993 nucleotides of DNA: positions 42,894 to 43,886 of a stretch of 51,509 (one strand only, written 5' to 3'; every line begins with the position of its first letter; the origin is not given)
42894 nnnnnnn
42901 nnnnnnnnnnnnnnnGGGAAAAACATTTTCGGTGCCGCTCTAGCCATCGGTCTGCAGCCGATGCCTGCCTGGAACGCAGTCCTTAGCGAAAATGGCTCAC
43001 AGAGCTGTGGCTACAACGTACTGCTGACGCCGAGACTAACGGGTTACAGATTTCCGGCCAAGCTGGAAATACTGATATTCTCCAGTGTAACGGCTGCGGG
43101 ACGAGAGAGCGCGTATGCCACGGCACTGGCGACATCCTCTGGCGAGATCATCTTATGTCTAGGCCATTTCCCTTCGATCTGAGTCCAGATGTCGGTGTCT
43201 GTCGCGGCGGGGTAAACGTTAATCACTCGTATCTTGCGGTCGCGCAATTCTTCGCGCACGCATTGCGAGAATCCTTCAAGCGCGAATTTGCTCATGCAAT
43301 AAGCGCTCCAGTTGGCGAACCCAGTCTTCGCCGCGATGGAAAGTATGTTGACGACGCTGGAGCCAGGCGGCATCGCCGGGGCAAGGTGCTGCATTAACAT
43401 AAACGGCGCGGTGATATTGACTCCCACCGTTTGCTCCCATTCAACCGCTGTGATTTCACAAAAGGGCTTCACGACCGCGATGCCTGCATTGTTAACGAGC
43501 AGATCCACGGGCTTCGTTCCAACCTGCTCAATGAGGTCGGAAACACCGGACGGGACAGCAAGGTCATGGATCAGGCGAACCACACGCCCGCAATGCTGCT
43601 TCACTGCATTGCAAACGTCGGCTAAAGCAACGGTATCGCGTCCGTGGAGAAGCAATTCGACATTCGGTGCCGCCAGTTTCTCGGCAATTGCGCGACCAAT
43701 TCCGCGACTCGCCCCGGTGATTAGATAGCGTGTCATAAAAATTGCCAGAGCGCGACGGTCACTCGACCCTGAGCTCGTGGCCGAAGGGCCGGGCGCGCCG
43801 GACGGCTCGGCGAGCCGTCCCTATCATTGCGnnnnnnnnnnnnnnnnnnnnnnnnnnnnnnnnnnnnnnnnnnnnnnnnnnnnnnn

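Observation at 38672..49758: Phe/Tyr catabolism genes share one neighbourhood with a complete-looking de novo tetrahydrobiopterin (BH4) pathway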

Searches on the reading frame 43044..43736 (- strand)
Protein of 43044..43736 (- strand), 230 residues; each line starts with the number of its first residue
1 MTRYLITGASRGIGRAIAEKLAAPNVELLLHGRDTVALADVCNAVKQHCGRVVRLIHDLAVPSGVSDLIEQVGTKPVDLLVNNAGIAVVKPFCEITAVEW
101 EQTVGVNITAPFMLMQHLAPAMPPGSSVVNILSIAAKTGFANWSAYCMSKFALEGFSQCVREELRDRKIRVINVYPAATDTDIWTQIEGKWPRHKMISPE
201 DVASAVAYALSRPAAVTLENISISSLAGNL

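Call 3: search_protein_families(library=pfam, proteins=[window:43044-43736:-], max_evalue=0.01)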
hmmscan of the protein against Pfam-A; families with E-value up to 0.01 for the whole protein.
window:43044-43736:- (230 aa): 4 families
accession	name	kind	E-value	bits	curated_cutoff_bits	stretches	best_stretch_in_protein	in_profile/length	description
PF00106.31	adh_short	-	3e-45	154.6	26.6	1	5-187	4-190/195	short chain dehydrogenase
PF13561.12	adh_short_C2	-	2e-35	123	27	1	8-216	1-224/236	Enoyl-(Acyl carrier protein) reductase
PF08659.16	KR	-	1.7e-09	38.3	22.6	1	3-162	2-165/180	KR domain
PF23441.1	SDR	-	6.3e-07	29.5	27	1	4-189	10-204/258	SDR-like rossmann domain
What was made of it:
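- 43044..43736 (-): Classical SDR (230 aa). It is the candidate sepiapterin-reductase-type last step of tetrahydropterin synthesis. adh_short, 155 bits (call 3).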

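Call 4: search_protein_families(library=ncbifam, proteins=[window:43044-43736:-], max_evalue=0.01)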
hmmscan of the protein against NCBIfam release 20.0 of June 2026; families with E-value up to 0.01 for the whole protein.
window:43044-43736:- (230 aa): 218 families (the best 25 are shown)
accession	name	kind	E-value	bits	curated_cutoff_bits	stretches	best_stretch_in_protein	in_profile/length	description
NF005672.0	PRK07454.1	equivalog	3.2e-54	183.7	234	1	2-229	7-240/241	SDR family oxidoreductase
NF006073.0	PRK08219.1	equivalog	9.2e-40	136.7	218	1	4-223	6-222/227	SDR family oxidoreductase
NF005594.0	PRK07326.1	equivalog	2.3e-39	135.3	271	1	5-218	10-224/237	SDR family oxidoreductase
NF006565.0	PRK09072.1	equivalog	2.2e-38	132.3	238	1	3-212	7-220/265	SDR family oxidoreductase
NF005806.0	PRK07666.1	equivalog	4.9e-38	130.8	286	1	5-222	11-233/239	3-ketoacyl-ACP reductase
NF005878.0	PRK07825.1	subfamily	2.2e-35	122.4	287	1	5-215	13-222/278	short chain dehydrogenase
NF004825.0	PRK06181.1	equivalog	2.8e-34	118.6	215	1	4-185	9-194/268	SDR family oxidoreductase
NF009466.0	PRK12826.1-2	subfamily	2.4e-33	115.6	222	1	3-215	5-231/248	3-oxoacyl-ACP reductase FabG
NF005559.1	PRK07231.1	subfamily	1.3e-31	110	215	1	5-215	8-234/249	glucose 1-dehydrogenase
NF047420.2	EF_P_mod_YmfI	equivalog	1.6e-31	109.8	238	1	4-215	2-222/236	elongation factor P 5-aminopentanone reductase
NF006118.0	PRK08264.1-4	subfamily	1.8e-31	109.5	279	1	5-212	9-209/244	SDR family oxidoreductase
TIGR01963.1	PHB_DH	subfamily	3.4e-31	108.4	307.05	1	5-209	5-213/255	3-hydroxybutyrate dehydrogenase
TIGR01830.1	3oxo_ACP_reduc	equivalog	1.2e-30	107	297.75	1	5-214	2-224/239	3-oxoacyl-[acyl-carrier-protein] reductase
NF005495.0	PRK07109.1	subfamily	2.7e-29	102.5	264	1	5-213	12-231/334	SDR family oxidoreductase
NF006509.0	PRK08945.1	equivalog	4e-29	101.5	269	1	5-208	17-228/248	YciK family oxidoreductase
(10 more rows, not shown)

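Call 26: search_solved_structures(query=window:43044-43736:-, max_evalue=1e-10)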
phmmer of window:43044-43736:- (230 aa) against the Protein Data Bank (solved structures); distinct sequences matched with E-value up to 1e-10: 335 (the best 60 are shown).
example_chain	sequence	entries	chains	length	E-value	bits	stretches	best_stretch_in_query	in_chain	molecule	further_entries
2ehd_A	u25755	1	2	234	4.5e-29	105.1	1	4-222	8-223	Oxidoreductase, short-chain dehydrogenase/reductase family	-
3rkr_A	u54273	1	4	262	6.3e-26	94.8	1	5-210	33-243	Short chain oxidoreductase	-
9fe6_A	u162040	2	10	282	1.8e-25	93.3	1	4-185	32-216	SDR family oxidoreductase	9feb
6j7h_A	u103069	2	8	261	6.4e-25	91.5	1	5-183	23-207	Blue fluorescent protein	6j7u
4kwh_A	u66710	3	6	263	1.5e-23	87.1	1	5-181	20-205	Reductase homolog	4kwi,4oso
7nm7_AAA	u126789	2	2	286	2.2e-23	86.5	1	5-190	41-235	Antimycin pathway standalone ketoreductase enzyme, AntM | Antimycin pathway standalone ketoreductase, AntM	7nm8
2bd0_A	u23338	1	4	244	5.4e-23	85.2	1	5-229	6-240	sepiapterin reductase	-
2p68_A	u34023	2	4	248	2.2e-22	83.2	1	5-215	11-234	3-oxoacyl-[acyl-carrier-protein] reductase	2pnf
2jah_A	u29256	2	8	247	2.4e-22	83.1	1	5-223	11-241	CLAVULANIC ACID DEHYDROGENASE | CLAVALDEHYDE DEHYDROGENASE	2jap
5thq_G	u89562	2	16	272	4.2e-22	82.3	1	4-170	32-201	3-oxoacyl-ACP reductase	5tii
3wye_A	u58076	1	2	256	4.7e-22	82.1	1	5-213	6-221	Diacetyl reductase [(S)-acetoin forming],L-2,3-butanediol dehydrogenase,Diacetyl reductase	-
3a28_C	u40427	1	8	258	3.6e-21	79.3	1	5-213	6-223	L-2.3-butanediol dehydrogenase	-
3p19_A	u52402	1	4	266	4.8e-21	78.8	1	5-224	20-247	Putative blue fluorescent protein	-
8hjw_A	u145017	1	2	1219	6.7e-21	78.4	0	5-182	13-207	Short-chain dehydrogenase/reductase SDR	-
9vrg_A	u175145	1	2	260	1.2e-20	77.5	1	5-184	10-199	Carbonyl Reductase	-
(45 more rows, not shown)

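Call 54: search_solved_structures(query=A2, max_evalue=1e-15)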
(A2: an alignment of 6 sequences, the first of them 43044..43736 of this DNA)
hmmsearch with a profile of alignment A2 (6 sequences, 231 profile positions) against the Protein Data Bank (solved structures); distinct sequences matched with E-value up to 1e-15: 545 (the best 60 are shown).
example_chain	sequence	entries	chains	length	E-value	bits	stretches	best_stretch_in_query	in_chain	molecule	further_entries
2jah_A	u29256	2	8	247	3.5e-45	157.7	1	4-226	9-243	CLAVULANIC ACID DEHYDROGENASE | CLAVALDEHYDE DEHYDROGENASE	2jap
2bd0_A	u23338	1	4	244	1.4e-43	152.5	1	5-230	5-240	sepiapterin reductase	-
3rkr_A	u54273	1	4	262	1.6e-43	152.3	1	4-224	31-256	Short chain oxidoreductase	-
2ehd_A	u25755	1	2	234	2.6e-43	151.6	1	4-226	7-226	Oxidoreductase, short-chain dehydrogenase/reductase family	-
3p19_A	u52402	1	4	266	2.5e-41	145.1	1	3-227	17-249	Putative blue fluorescent protein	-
9fe6_A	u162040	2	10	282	5.9e-40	140.6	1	3-187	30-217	SDR family oxidoreductase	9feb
3wye_A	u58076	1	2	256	9.2e-39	136.7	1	2-194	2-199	Diacetyl reductase [(S)-acetoin forming],L-2,3-butanediol dehydrogenase,Diacetyl reductase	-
5mln_A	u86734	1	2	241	1.1e-38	136.5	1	3-212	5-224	Alcohol dehydrogenase 3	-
4weo_A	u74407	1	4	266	4.9e-38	134.3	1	4-194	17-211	Putative acetoin(Diacetyl) reductase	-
4rzh_A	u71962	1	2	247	1.2e-37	133.1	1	3-219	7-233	3-oxoacyl-[acyl-carrier protein] reductase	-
8hi4_A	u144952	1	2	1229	3.9e-37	131.4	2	3-167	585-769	Short-chain dehydrogenase/reductase SDR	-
8hjw_A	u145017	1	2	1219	7e-37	130.6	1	4-162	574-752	Short-chain dehydrogenase/reductase SDR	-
2ph3_A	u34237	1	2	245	3.6e-36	128.3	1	2-213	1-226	3-oxoacyl-[acyl carrier protein] reductase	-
2et6_A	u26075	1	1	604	5.2e-36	127.7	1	4-209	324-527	(3R)-hydroxyacyl-CoA dehydrogenase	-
3a28_C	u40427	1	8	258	7.6e-36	127.2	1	3-194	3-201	L-2.3-butanediol dehydrogenase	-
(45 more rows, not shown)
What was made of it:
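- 43044..43736 (-): The profile ranks C. tepidum sepiapterin reductase 2bd0 second in the PDB (call 54).
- On Sepiapterin reductase (bacterial, Chlorobium tepidum type): 2bd0 ranks 7th with the single sequence (85 bits) and 2nd with the orthologue profile (152.5 bits, against 157.7 for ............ dehydrogenase) (calls 26, 54).
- Closest known: Bacterial BH4 producers: cyanobacteria. Same: The SDR resembles C. tepidum SR (rank 7 with the single sequence, rank 2 with the profile; calls 26, 54).
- Chlorobium SR ranks second against their profile (call 54). Clavaldehyde dehydrogenase scores slightly higher than SR (call 54).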
